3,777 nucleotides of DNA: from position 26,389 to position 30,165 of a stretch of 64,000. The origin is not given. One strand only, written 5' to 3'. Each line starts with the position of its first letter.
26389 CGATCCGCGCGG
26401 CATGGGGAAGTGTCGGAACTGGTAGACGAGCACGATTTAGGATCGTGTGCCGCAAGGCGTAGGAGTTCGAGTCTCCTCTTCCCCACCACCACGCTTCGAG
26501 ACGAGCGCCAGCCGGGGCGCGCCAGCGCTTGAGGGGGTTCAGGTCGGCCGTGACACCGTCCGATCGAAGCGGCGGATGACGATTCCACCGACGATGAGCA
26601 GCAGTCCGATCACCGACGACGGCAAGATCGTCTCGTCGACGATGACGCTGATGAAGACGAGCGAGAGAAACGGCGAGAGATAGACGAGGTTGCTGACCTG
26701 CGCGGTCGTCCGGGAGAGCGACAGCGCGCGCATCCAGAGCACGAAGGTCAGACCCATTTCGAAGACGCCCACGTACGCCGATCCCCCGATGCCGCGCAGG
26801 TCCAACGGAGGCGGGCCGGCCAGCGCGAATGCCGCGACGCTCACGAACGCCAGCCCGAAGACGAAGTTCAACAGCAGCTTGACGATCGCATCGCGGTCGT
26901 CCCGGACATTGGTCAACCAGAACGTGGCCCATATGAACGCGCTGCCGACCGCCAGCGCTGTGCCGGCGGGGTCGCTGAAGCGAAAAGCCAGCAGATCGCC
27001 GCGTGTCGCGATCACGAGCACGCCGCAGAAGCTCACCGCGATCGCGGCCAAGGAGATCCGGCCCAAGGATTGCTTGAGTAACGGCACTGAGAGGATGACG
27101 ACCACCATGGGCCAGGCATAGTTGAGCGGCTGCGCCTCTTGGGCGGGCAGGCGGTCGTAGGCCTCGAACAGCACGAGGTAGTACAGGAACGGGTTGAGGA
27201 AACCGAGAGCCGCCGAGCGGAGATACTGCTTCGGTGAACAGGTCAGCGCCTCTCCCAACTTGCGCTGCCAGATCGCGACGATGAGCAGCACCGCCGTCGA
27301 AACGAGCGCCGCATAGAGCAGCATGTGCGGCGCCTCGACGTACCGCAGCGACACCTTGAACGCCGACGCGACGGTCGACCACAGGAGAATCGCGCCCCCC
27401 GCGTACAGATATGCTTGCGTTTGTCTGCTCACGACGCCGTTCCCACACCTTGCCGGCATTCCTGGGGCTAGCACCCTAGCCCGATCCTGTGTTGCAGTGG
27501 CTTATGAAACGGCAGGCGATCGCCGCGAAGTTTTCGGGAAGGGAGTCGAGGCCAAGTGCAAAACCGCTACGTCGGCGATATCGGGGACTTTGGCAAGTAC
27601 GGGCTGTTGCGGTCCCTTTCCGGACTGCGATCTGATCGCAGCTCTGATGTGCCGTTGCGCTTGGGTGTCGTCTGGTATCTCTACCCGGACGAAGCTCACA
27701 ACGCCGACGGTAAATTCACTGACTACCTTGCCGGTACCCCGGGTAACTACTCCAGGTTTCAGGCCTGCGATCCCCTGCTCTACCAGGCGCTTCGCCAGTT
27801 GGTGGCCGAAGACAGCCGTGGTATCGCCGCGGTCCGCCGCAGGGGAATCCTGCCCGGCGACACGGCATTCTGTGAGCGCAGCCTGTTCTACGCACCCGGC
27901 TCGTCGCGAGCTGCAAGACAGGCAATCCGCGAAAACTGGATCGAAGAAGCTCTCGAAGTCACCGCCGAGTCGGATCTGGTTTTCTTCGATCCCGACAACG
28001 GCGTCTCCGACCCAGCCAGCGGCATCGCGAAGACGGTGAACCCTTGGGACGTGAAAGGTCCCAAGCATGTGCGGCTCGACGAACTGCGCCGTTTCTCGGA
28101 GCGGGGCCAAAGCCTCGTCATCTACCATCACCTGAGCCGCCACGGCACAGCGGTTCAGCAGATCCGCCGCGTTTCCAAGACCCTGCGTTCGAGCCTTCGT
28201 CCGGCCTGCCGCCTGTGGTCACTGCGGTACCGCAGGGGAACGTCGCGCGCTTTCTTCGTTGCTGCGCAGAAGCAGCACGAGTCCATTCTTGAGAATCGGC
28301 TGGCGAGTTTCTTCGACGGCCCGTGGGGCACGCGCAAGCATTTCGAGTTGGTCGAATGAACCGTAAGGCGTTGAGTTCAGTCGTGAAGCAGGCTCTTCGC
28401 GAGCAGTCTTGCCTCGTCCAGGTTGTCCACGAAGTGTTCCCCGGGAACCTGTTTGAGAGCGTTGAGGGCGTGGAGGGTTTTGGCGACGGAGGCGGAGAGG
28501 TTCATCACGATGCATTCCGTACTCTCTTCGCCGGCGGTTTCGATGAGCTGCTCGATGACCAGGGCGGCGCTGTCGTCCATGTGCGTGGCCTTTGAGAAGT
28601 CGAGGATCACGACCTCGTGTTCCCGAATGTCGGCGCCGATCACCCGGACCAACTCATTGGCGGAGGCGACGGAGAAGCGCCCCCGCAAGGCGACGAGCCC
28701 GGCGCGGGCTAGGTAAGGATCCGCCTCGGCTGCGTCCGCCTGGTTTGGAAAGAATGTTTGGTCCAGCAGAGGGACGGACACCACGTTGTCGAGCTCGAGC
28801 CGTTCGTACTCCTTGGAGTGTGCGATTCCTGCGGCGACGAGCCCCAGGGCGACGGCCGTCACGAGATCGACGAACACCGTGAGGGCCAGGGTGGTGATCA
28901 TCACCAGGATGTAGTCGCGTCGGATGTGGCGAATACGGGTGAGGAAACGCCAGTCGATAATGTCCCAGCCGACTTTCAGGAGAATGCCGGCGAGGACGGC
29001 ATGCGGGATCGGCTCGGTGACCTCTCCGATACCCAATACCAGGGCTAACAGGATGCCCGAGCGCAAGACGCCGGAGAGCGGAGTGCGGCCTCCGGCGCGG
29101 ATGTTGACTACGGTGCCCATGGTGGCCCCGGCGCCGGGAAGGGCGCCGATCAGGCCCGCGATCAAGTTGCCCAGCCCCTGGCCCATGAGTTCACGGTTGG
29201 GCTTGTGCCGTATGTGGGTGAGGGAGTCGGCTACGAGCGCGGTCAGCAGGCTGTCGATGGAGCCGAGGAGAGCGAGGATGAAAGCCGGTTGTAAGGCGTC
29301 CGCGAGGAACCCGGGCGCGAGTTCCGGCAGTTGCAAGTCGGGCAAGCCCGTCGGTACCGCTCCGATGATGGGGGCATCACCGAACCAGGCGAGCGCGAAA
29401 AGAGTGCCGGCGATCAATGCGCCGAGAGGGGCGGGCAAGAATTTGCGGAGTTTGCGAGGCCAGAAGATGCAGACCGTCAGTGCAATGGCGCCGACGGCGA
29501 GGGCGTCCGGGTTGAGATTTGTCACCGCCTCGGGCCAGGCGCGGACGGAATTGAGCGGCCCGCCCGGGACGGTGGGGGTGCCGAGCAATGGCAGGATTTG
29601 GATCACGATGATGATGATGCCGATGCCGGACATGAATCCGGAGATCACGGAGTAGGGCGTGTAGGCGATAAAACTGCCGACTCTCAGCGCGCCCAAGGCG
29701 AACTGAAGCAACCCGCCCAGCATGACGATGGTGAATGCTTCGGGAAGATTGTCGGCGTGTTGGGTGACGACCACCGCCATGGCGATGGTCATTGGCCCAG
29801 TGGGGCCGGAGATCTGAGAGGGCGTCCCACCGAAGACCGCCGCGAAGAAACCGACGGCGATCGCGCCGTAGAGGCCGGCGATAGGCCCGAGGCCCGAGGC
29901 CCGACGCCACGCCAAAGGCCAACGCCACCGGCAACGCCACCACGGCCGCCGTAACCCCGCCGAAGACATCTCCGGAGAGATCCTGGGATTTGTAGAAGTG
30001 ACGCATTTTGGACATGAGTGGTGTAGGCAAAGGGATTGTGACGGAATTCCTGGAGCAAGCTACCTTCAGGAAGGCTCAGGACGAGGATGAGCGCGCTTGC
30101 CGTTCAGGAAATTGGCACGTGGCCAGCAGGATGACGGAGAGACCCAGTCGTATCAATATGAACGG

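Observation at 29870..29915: SulP/STAS transporter disrupted by a third copy of a 7-bp tandem repeat (AGGCCCG)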

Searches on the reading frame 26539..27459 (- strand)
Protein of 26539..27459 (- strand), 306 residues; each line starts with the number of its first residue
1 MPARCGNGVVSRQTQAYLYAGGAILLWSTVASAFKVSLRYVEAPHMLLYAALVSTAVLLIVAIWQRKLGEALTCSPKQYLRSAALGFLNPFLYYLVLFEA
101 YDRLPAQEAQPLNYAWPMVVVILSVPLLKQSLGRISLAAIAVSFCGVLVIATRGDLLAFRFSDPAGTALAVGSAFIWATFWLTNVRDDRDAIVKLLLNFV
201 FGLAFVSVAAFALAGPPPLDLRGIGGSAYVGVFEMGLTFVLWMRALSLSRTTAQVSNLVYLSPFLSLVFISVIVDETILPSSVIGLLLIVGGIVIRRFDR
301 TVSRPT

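Call 34: find_encoding_contigs(protein=window:26539-27459:-, flank=10000, max_places=10)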
Protein window:26539-27459:- (306 aa): 1 contig read that carries it; 1 place shown.
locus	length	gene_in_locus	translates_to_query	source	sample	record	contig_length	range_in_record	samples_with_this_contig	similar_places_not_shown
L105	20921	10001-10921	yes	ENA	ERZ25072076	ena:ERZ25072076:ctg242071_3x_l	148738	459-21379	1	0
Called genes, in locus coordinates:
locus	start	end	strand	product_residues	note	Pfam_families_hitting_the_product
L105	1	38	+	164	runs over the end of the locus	?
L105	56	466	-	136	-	-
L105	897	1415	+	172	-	-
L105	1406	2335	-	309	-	PF00398:RrnaAD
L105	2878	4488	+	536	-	-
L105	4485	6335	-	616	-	PF00009:GTP_EFTU, PF00679:EFG_C, PF06421:LepA_C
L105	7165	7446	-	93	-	-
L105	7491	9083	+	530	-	PF00916:Sulfate_transp, PF16983:MFS_MOT1 (weak), PF01740:STAS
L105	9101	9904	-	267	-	-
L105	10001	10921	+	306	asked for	PF00892:EamA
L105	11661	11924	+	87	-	-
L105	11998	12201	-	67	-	-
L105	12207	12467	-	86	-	-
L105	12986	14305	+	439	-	PF13175:AAA_15, PF13476:AAA_23 (weak), PF13304:AAA_21, PF13175:AAA_15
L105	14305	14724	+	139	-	-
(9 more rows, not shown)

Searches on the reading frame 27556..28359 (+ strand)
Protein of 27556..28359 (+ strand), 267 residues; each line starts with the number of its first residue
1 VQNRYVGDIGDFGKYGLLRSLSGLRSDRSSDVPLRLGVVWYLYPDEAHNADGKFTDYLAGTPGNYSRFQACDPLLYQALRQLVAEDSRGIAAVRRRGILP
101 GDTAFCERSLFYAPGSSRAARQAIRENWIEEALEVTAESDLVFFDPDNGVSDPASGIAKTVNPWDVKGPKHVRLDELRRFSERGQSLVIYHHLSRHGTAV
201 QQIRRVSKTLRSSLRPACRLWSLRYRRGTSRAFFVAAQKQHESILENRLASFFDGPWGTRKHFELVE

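Call 20: find_encoding_contigs(protein=window:27556-28359:+, flank=8000, max_places=10)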
Protein window:27556-28359:+ (267 aa): 2 contigs read that carry it; 2 places shown.
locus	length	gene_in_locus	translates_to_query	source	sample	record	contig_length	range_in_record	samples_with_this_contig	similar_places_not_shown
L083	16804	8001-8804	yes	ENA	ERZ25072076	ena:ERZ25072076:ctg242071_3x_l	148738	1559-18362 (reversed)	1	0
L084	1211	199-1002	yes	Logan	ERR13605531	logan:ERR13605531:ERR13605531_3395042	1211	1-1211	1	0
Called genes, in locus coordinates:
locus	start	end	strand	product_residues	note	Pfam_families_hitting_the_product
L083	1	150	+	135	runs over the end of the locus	-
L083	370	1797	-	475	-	PF00270:DEAD, PF04851:ResIII (weak), PF00271:Helicase_C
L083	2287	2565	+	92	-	-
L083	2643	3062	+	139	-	-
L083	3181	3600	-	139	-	-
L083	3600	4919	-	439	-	PF13175:AAA_15, PF13476:AAA_23 (weak), PF13304:AAA_21, PF13175:AAA_15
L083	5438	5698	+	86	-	-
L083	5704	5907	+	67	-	-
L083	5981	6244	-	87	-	-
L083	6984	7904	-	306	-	PF00892:EamA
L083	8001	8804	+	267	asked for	-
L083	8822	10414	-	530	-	PF00916:Sulfate_transp, PF16983:MFS_MOT1 (weak), PF01740:STAS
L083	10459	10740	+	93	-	-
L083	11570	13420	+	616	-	PF00009:GTP_EFTU, PF00679:EFG_C, PF06421:LepA_C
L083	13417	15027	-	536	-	-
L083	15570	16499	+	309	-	PF00398:RrnaAD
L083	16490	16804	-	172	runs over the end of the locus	-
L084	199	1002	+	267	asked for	-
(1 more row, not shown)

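Call 33: list_cluster_members(proteins=[L083:13417-15027:-, L083:6984-7904:-, L083:15570-16499:+, L083:11570-13420:+, L083:8001-8804:+, L083:10459-10740:+])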
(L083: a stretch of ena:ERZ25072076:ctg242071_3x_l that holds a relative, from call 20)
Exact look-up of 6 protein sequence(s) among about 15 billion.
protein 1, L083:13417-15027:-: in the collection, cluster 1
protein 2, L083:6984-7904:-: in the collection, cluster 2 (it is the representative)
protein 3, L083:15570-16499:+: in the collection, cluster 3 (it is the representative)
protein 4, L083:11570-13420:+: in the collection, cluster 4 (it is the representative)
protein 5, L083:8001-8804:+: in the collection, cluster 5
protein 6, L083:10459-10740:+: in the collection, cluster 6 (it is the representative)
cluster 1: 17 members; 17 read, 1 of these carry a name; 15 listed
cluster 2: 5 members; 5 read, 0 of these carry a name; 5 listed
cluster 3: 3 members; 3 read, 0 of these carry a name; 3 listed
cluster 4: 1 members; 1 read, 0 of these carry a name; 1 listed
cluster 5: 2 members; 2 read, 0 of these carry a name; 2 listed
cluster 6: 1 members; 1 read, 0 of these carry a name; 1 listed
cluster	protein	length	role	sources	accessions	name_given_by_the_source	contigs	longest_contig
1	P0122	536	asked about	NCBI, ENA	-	-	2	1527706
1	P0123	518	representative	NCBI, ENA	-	-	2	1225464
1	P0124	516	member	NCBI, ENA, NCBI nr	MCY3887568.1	MAG: hypothetical protein OXG19_07720 [Chloroflexi bacterium] | hypothetical protein [Chloroflexota bacterium]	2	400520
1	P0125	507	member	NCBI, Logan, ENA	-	-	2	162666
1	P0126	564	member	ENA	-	-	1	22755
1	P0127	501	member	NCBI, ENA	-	-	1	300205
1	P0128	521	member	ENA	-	-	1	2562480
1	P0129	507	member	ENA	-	-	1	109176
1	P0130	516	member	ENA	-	-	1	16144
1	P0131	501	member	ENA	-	-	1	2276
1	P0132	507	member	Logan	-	-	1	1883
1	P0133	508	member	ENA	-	-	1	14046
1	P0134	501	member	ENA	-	-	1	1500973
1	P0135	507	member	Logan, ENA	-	-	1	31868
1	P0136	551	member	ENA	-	-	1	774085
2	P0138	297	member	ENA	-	-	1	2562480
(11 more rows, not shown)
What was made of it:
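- It is probably in a third contig too (call 33).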

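Call 35: find_encoding_contigs(protein=P0138, flank=10000, max_places=10)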
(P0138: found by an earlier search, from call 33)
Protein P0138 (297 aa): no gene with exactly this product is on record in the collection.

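Call 40: search_protein_families(library=pfam, proteins=[window:27556-28359:+], max_evalue=0.01)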
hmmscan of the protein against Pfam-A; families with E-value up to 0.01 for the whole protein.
window:27556-28359:+ (267 aa): 0 families

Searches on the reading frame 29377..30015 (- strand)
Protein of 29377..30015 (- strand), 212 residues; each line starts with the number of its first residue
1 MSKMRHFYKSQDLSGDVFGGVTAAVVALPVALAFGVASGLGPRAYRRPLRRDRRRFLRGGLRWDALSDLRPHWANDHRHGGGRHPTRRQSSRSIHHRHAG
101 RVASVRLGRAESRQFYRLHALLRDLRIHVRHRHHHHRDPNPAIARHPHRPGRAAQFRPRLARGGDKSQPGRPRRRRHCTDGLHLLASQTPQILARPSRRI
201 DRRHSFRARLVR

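Call 40: search_protein_families(library=pfam, proteins=[window:29377-30015:-], max_evalue=0.01)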
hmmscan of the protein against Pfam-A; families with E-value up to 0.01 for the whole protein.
window:29377-30015:- (212 aa): 1 family
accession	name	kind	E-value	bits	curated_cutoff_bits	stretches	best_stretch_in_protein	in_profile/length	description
PF00916.26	Sulfate_transp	-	0.00012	21.4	23.2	1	13-42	1-30/380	Sulfate permease family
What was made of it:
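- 29377..30015 (-): N-terminal reading frame in the 3-copy state: 42 native residues (M1-P42), then 170 out-of-frame Arg/His-rich residues up to a stop. Only residues 13-42 match Sulfate_transp, at 21.4 bits, below the cut-off (call 40).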
